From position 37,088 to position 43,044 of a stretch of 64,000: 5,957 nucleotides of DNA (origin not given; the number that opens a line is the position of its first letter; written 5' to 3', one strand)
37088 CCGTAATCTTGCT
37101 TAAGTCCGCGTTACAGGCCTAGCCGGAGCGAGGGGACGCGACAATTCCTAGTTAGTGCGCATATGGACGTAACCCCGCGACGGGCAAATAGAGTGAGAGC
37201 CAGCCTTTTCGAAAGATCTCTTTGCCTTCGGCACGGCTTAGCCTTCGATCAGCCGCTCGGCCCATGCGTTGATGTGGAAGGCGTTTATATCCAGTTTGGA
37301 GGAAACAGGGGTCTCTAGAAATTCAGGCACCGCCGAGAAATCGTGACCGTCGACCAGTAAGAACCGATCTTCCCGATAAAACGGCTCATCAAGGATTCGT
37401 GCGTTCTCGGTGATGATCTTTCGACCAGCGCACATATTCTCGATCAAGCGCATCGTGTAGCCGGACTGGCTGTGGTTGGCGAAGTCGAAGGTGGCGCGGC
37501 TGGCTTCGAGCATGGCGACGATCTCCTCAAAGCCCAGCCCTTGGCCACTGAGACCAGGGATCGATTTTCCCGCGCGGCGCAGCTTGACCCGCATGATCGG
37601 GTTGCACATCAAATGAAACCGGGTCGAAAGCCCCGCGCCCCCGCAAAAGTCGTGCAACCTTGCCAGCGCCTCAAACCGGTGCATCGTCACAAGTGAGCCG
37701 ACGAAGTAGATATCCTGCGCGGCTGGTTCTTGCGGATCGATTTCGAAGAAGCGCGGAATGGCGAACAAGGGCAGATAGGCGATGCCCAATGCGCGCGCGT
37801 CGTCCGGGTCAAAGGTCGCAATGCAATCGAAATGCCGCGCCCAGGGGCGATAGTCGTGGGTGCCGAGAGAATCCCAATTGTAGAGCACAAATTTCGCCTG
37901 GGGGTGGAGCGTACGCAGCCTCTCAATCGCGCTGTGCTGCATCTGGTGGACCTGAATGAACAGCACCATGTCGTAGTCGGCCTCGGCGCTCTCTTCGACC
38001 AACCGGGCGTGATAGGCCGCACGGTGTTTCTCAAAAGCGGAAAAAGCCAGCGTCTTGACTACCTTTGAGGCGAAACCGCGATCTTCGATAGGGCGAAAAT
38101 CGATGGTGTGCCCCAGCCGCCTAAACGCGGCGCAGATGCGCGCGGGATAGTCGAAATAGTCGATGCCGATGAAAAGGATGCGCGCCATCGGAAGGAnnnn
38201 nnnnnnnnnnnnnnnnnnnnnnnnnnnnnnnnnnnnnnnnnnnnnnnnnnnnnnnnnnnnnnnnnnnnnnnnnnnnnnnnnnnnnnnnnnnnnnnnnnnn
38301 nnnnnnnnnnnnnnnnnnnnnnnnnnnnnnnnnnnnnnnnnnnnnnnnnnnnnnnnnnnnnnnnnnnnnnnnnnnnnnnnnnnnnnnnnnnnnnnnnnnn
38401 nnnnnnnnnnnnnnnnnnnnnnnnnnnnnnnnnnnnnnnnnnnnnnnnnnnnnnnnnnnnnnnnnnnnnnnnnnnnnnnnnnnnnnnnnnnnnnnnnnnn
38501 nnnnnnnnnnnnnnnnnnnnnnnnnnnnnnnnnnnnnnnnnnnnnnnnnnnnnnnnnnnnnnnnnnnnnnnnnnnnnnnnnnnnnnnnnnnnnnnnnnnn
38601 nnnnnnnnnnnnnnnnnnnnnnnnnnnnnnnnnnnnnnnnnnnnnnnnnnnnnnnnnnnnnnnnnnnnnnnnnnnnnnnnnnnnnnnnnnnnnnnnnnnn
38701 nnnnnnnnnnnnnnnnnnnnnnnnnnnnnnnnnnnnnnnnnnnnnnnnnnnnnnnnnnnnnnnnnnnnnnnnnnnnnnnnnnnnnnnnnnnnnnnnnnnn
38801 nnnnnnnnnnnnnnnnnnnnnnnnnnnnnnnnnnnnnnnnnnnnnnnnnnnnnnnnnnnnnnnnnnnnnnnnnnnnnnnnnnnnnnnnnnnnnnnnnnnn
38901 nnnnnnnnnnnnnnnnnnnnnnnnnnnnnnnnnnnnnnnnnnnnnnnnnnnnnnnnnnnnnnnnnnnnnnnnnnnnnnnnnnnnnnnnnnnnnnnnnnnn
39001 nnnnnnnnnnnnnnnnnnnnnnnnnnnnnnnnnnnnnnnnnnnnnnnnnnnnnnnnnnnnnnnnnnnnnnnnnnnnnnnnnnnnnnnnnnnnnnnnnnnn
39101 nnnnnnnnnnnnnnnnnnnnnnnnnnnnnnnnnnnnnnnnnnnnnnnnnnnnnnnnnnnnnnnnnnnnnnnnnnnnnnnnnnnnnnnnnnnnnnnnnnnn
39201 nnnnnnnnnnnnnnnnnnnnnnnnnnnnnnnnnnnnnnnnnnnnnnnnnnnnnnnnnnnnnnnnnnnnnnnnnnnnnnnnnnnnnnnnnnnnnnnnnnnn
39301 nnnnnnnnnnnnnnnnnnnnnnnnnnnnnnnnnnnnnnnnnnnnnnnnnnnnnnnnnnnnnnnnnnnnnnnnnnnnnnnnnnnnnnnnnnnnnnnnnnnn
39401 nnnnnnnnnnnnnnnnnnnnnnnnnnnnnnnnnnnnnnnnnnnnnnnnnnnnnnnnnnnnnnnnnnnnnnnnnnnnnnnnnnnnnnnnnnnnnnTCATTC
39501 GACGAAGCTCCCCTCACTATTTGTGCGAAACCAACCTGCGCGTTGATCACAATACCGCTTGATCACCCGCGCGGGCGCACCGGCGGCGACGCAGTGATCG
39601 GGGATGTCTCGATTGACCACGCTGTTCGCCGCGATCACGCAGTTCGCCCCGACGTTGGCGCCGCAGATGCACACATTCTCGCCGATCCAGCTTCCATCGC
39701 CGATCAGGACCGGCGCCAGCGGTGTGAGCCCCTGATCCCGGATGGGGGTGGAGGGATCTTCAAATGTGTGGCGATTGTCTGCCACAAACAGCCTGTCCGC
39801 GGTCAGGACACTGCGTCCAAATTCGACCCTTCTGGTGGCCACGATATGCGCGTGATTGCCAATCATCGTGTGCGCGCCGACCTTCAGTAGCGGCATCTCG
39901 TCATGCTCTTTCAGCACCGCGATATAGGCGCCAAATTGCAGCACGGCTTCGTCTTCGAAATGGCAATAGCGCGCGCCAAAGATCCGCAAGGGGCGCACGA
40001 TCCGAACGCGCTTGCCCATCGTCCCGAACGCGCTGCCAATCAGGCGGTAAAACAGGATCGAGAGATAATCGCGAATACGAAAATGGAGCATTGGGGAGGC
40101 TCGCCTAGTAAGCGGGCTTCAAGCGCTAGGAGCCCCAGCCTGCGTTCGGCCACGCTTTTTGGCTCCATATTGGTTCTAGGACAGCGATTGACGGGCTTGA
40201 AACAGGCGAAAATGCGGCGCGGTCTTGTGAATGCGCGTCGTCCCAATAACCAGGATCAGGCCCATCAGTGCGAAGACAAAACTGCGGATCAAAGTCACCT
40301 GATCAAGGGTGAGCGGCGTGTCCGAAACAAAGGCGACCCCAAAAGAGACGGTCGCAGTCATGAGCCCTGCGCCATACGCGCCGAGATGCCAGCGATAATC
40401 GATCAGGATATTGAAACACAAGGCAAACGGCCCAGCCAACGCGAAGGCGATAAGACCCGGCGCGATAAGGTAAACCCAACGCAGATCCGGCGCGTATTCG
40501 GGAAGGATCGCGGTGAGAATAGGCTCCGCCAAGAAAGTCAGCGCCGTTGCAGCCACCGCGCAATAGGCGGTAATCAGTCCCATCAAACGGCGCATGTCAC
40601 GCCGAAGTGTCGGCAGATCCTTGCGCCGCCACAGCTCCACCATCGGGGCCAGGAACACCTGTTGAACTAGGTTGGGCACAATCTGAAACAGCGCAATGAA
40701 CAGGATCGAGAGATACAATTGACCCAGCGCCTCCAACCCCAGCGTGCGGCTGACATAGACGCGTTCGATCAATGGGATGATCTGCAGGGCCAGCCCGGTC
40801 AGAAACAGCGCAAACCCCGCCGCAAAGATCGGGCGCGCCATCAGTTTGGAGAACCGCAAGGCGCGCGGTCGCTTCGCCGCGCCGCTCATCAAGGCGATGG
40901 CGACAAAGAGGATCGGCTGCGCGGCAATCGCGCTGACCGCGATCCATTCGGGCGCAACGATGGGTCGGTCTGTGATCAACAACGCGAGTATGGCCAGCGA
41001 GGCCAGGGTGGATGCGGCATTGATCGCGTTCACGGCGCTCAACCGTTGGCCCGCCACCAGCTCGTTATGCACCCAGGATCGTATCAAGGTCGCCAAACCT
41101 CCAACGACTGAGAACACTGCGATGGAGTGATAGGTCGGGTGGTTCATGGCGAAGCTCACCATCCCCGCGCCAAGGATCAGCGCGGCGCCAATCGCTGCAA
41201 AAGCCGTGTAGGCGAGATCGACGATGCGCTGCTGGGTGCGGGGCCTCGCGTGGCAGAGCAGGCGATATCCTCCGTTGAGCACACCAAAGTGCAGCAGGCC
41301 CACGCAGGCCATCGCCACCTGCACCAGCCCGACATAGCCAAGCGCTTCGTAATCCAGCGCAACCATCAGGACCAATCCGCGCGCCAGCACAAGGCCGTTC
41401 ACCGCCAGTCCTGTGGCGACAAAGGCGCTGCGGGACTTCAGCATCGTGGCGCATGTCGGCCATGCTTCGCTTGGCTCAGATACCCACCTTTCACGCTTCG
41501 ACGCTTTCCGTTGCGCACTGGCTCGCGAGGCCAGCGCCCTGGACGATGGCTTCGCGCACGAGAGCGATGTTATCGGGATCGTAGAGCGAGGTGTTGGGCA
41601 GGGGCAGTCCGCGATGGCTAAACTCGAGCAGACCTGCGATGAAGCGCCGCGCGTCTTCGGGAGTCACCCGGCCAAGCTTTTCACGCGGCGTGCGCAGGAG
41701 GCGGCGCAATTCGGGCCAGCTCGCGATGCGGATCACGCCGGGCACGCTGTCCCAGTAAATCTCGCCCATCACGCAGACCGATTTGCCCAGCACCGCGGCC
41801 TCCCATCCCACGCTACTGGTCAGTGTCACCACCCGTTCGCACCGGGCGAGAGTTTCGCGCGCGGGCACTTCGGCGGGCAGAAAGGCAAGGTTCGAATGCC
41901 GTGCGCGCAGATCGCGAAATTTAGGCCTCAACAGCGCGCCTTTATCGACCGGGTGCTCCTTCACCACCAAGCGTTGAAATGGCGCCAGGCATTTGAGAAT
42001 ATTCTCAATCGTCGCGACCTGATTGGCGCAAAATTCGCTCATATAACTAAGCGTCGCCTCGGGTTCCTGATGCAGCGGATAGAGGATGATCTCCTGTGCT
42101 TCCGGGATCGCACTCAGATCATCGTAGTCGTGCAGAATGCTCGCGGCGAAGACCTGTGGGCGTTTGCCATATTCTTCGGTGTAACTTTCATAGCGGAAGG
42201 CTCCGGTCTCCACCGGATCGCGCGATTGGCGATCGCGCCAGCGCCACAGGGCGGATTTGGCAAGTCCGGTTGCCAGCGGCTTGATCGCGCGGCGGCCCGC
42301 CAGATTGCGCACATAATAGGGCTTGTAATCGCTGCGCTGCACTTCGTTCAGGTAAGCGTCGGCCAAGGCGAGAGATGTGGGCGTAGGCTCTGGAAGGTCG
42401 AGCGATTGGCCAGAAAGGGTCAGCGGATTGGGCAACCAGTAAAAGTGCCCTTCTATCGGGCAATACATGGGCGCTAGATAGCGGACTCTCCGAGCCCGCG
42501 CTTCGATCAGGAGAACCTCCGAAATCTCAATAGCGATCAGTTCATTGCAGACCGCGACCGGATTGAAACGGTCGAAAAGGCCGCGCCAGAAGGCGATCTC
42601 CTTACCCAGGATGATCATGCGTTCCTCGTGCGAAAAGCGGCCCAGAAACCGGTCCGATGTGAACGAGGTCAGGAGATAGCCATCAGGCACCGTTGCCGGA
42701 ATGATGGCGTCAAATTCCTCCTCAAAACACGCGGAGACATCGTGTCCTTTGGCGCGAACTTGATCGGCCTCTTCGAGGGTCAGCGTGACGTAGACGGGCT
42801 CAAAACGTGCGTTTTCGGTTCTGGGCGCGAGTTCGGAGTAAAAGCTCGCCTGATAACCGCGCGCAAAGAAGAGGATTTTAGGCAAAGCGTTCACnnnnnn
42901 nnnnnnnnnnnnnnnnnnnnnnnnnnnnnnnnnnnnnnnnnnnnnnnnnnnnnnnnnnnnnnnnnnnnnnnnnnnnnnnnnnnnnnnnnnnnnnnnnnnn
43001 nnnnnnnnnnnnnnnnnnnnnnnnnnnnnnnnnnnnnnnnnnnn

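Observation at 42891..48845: Six-gene tailoring cassette after pseI: possible new nonulosonic acid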

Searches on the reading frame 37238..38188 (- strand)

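Call 77: search_protein_families(library=pfam, proteins=[window:37238-38188:-], max_evalue=0.0001)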
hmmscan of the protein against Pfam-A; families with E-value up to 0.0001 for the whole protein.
window:37238-38188:- (316 aa): 0 families

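Call 78: search_protein_families(library=ncbifam, proteins=[window:37238-38188:-], max_evalue=1e-10)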
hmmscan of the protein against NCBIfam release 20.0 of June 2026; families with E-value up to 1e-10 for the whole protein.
window:37238-38188:- (316 aa): 1 family
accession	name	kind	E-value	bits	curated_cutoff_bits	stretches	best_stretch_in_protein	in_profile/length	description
NF053598.1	WaaS_CpsH_GTase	subfamily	2.5e-51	175.4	60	1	3-314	1-317/318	WaaS/CpsH family glycosyltransferase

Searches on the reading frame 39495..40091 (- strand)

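Call 89: search_protein_families(library=ncbifam, proteins=[window:39495-40091:-], max_evalue=1e-12)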
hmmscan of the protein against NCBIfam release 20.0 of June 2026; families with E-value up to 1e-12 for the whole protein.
window:39495-40091:- (198 aa): 3 families
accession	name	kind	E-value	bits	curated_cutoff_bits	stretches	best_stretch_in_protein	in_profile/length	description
NF007240.0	PRK09677.1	equivalog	7.8e-26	90.7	243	1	26-187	26-191/192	putative lipopolysaccharide biosynthesis O-acetyl transferase WbbJ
NF007076.0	PRK09527.1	equivalog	5.8e-14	52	347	1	82-184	89-189/203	galactoside O-acetyltransferase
NF007797.0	PRK10502.1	subfamily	6.4e-14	52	192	1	69-179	73-178/183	WcaF family extracellular polysaccharide biosynthesis acetyltransferase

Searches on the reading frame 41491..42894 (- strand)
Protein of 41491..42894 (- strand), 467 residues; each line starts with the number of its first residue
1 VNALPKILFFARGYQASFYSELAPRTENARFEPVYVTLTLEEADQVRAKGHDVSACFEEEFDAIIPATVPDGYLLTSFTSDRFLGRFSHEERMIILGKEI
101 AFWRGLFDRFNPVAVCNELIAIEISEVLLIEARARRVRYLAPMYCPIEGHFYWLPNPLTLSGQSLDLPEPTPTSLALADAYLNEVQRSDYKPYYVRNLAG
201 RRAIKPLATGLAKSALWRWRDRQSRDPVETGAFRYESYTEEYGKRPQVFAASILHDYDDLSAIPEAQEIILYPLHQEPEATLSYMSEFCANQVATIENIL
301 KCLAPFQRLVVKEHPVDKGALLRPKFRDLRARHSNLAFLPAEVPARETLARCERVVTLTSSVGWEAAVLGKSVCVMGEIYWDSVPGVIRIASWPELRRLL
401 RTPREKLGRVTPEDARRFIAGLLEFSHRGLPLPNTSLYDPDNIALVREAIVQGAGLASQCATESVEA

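Call 4: search_protein_families(library=pfam, proteins=[window:41491-42894:-], max_evalue=0.01)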
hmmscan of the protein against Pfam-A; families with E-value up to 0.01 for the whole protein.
window:41491-42894:- (467 aa): 1 family
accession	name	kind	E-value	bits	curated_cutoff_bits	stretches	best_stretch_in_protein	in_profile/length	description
PF05159.20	Capsule_synth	-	1.2e-08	35.3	20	1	260-382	138-267/310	Capsule polysaccharide biosynthesis protein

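Call 5: search_protein_families(library=ncbifam, proteins=[window:41491-42894:-], max_evalue=0.01)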
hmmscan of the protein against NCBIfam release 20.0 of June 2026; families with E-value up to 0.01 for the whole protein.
window:41491-42894:- (467 aa): 0 families
